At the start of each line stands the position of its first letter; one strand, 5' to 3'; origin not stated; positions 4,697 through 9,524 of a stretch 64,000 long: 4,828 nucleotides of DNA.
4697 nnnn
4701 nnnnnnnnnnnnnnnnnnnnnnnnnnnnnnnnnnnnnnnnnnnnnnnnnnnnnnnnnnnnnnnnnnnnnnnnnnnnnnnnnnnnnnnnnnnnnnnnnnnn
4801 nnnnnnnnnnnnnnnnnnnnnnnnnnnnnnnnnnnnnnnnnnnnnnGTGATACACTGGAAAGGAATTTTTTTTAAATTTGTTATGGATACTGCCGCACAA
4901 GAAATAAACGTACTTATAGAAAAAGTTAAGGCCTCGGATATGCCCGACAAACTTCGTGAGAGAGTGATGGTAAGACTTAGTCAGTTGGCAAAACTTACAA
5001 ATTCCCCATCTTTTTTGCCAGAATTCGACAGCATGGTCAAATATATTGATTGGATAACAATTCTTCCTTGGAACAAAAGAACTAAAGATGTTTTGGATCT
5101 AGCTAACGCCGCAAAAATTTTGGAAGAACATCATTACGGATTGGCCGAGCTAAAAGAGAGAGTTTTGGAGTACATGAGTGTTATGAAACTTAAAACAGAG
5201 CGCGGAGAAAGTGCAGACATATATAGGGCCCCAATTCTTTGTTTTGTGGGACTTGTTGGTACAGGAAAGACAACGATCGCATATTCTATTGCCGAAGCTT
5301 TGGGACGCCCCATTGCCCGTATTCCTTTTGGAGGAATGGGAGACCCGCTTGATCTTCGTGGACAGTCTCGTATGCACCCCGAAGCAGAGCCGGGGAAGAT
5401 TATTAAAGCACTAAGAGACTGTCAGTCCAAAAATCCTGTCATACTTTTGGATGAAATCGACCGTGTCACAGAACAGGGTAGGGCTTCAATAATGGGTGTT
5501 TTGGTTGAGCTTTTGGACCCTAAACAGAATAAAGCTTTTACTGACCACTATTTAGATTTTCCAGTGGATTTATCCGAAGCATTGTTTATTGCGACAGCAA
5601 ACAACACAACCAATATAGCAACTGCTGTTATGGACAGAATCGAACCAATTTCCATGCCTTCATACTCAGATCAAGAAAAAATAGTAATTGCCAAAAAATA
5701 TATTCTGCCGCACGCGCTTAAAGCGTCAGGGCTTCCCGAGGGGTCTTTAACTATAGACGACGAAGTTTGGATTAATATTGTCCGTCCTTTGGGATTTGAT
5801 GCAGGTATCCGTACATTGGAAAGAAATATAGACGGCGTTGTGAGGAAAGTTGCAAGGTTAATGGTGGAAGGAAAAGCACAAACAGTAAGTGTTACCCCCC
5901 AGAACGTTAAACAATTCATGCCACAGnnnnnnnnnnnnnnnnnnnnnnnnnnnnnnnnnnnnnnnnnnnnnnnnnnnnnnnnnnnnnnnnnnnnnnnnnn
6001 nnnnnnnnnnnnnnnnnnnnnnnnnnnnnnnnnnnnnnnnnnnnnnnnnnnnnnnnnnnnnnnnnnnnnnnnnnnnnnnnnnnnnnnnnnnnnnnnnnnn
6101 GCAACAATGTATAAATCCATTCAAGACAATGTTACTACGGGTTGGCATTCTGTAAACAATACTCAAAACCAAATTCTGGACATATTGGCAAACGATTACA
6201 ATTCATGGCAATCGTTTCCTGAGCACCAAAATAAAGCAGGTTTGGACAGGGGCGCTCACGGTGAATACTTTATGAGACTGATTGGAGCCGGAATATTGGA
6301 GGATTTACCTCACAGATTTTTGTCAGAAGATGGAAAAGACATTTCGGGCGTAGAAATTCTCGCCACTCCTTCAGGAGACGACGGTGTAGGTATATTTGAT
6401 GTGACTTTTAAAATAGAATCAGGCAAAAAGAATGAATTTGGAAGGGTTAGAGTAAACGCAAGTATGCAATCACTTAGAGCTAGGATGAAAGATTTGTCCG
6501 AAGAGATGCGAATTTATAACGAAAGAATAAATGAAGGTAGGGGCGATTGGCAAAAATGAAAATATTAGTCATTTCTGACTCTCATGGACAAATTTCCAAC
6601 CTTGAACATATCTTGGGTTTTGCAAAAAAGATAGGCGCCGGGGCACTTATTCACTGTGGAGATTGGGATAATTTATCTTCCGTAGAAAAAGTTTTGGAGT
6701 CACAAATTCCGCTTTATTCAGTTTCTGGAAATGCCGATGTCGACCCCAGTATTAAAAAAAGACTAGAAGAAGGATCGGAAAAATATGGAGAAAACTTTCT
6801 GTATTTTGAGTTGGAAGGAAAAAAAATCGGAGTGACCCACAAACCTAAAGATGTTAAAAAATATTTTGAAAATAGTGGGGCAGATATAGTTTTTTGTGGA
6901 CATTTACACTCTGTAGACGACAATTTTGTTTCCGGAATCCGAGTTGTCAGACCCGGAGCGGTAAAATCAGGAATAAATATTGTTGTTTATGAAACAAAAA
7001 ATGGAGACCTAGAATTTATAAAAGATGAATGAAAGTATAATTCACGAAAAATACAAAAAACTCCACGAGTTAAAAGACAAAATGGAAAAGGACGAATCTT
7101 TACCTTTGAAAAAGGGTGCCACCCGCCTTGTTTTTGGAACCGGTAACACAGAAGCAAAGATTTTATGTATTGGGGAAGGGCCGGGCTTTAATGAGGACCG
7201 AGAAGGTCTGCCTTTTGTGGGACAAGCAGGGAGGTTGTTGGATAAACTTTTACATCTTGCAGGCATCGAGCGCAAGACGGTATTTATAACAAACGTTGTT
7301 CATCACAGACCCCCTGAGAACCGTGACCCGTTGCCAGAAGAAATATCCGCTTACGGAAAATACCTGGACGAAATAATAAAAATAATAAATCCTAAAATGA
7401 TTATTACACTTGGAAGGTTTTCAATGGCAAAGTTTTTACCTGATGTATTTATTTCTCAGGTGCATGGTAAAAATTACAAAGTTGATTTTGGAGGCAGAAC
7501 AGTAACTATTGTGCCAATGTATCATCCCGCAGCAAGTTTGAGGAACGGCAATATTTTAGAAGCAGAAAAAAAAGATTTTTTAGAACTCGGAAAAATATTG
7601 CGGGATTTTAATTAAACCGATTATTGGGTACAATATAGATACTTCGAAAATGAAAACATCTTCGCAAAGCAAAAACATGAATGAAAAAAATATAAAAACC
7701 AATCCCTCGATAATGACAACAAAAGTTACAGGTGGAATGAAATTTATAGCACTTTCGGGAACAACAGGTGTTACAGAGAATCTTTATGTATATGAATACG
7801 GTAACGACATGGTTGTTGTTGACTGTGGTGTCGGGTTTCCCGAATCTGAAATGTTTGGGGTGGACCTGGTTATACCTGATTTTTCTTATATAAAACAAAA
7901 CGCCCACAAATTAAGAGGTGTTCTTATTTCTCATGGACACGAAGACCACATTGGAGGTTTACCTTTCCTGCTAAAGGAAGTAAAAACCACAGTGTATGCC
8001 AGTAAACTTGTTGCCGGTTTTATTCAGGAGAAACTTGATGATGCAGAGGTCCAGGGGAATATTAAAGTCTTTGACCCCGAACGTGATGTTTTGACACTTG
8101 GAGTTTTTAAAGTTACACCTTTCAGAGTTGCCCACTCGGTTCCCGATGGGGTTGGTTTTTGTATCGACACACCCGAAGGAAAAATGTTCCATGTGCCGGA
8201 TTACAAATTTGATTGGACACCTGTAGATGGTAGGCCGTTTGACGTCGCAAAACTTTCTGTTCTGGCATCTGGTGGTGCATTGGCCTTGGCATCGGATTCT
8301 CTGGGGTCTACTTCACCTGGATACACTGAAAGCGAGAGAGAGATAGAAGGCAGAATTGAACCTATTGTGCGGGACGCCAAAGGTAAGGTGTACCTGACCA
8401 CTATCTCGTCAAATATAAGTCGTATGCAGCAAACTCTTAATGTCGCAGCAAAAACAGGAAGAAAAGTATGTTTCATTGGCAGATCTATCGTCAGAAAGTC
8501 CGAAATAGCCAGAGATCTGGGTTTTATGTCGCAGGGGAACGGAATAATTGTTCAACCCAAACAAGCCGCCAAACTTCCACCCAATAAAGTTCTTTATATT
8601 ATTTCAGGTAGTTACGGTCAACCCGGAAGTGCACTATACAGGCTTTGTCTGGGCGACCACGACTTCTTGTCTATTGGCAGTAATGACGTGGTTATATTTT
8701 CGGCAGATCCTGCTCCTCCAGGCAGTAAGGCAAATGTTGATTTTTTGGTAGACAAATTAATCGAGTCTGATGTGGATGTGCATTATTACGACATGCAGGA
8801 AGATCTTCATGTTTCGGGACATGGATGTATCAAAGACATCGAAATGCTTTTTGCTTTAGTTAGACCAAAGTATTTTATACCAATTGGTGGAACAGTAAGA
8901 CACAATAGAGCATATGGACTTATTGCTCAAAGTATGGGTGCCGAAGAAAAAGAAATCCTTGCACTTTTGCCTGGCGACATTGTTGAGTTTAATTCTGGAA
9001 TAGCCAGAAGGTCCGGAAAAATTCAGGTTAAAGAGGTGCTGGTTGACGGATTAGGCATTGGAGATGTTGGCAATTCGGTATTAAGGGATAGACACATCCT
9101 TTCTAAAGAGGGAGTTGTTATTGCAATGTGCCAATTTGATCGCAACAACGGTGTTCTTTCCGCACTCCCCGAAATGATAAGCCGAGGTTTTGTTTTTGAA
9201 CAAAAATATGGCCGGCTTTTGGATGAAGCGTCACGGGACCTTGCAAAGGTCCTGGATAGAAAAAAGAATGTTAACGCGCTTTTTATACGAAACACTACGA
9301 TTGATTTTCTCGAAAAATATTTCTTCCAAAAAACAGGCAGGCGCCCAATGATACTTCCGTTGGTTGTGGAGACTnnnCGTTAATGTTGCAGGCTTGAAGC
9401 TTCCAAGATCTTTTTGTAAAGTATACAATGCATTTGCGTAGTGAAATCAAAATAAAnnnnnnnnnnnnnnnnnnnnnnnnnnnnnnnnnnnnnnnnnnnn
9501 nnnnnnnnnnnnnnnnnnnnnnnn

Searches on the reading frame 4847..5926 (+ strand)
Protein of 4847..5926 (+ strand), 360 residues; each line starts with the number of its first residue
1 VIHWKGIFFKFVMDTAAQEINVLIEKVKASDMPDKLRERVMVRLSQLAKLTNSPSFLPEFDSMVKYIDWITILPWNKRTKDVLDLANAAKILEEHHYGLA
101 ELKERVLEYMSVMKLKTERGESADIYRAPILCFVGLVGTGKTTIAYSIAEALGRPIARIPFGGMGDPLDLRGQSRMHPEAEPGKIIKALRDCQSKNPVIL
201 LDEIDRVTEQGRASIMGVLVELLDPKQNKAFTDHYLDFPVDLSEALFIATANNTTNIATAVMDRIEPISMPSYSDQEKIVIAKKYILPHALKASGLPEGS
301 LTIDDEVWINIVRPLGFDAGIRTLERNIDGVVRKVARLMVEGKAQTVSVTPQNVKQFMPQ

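Call 16: search_protein_families(library=pfam, proteins=[window:4847-5926:+], max_evalue=0.001)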
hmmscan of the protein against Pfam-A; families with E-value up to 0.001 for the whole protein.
window:4847-5926:+ (360 aa): 4 families
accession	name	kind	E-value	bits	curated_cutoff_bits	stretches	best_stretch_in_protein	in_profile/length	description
PF00004.35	AAA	-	5.4e-18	66.1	21.2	1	131-267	1-125/131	ATPase family associated with various cellular activities (AAA)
PF22667.2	Lon_lid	-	2.2e-10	40.5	27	1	292-345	1-55/57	Lon protease AAA+ ATPase lid domain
PF07728.20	AAA_5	-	1.5e-07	31.9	22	1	131-255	2-125/139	AAA domain (dynein-related subfamily)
PF13401.12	AAA_22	-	0.00015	22.5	27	0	127-224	4-109/130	AAA domain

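Call 47: search_protein_families(library=ncbifam, proteins=[window:4883-5926:+], max_evalue=0.00001)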
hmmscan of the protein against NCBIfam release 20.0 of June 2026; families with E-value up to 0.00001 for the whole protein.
window:4883-5926:+ (348 aa): 2 families
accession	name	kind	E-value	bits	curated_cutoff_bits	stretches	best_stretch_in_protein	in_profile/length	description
TIGR00763.1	lon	equivalog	2.6e-97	327.2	608.05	1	6-336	253-573/795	endopeptidase La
NF008053.0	PRK10787.1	equivalog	2.6e-74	250.7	891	1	1-346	244-579/784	endopeptidase La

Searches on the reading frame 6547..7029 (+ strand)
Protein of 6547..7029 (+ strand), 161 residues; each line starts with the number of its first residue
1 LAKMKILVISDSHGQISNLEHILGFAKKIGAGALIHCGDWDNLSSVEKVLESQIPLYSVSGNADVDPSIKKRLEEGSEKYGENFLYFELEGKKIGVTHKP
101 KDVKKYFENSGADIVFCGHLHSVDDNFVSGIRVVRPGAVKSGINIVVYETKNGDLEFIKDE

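Call 16: search_protein_families(library=pfam, proteins=[window:6547-7029:+], max_evalue=0.001)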
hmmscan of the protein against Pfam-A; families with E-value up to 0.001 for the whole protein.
window:6547-7029:+ (161 aa): 2 families
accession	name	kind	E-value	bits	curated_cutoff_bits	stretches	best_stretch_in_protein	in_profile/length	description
PF12850.12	Metallophos_2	-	3.2e-25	89.4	27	1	4-141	1-137/154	Calcineurin-like phosphoesterase superfamily domain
PF00149.33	Metallophos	-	4.7e-12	47.2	21.5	1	4-85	1-91/191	Calcineurin-like phosphoesterase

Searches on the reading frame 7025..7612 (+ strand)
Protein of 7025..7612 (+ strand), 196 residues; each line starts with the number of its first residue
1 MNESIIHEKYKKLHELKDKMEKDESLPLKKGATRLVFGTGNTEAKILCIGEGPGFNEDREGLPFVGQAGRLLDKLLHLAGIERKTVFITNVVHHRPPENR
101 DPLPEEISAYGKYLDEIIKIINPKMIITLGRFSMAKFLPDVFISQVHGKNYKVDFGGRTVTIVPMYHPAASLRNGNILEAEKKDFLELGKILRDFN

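Call 16: search_protein_families(library=pfam, proteins=[window:7025-7612:+], max_evalue=0.001)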
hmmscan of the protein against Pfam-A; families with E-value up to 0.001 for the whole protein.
window:7025-7612:+ (196 aa): 1 family
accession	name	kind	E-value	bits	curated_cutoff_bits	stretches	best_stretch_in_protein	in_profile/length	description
PF03167.25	UDG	-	1.3e-31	110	24.3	1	37-176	1-126/141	Uracil DNA glycosylase superfamily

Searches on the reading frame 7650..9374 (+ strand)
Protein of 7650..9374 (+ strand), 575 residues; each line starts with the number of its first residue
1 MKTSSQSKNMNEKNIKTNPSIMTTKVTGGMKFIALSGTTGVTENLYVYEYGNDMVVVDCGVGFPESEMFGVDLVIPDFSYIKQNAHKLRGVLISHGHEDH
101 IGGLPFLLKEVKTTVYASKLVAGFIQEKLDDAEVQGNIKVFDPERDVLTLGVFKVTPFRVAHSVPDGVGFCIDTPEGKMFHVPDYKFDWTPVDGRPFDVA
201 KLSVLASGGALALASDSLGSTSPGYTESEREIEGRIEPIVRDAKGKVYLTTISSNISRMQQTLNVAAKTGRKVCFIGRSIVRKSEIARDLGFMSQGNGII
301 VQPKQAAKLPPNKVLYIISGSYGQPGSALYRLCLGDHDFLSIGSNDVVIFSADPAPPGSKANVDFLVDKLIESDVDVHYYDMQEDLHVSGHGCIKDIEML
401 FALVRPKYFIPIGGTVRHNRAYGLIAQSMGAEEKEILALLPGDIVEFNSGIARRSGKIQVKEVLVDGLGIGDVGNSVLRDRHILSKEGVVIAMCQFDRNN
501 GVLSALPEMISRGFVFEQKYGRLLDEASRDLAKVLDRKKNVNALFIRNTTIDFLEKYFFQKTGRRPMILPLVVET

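Call 16: search_protein_families(library=pfam, proteins=[window:7650-9374:+], max_evalue=0.001)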
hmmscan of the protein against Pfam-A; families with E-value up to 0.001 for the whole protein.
window:7650-9374:+ (575 aa): 4 families
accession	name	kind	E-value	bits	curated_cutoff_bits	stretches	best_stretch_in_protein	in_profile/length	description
PF22505.1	RNase_J_b_CASP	-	1.1e-30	106.4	27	1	244-370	1-126/126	Ribonuclease J, beta-CASP domain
PF17770.6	RNase_J_C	-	1.2e-20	74.8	23.8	1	477-574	1-101/102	Ribonuclease J C-terminal domain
PF12706.13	Lactamase_B_2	-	2e-12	47.6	27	1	55-189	3-148/200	Beta-lactamase superfamily domain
PF00753.33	Lactamase_B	-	2.1e-11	44.6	22.7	1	41-180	4-145/196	Metallo-beta-lactamase superfamily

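Call 47: search_protein_families(library=ncbifam, proteins=[window:7650-9374:+], max_evalue=0.00001)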
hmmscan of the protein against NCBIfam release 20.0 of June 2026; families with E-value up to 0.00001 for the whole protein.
window:7650-9374:+ (575 aa): 4 families
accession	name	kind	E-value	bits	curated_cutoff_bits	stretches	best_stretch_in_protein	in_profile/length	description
NF047419.1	RNase_J1_RnjA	exception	2e-155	518.6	820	1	31-574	3-548/549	ribonuclease J1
TIGR00649.1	MG423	subfamily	1.4e-132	442.9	400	1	31-572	2-545/546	RNase J family beta-CASP ribonuclease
TIGR03413.1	GSH_gloB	equivalog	5.4e-06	26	200.8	1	79-127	35-81/248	hydroxyacylglutathione hydrolase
TIGR02651.1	RNase_Z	equivalog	5.8e-06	25.6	292.95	0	83-177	47-152/302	ribonuclease Z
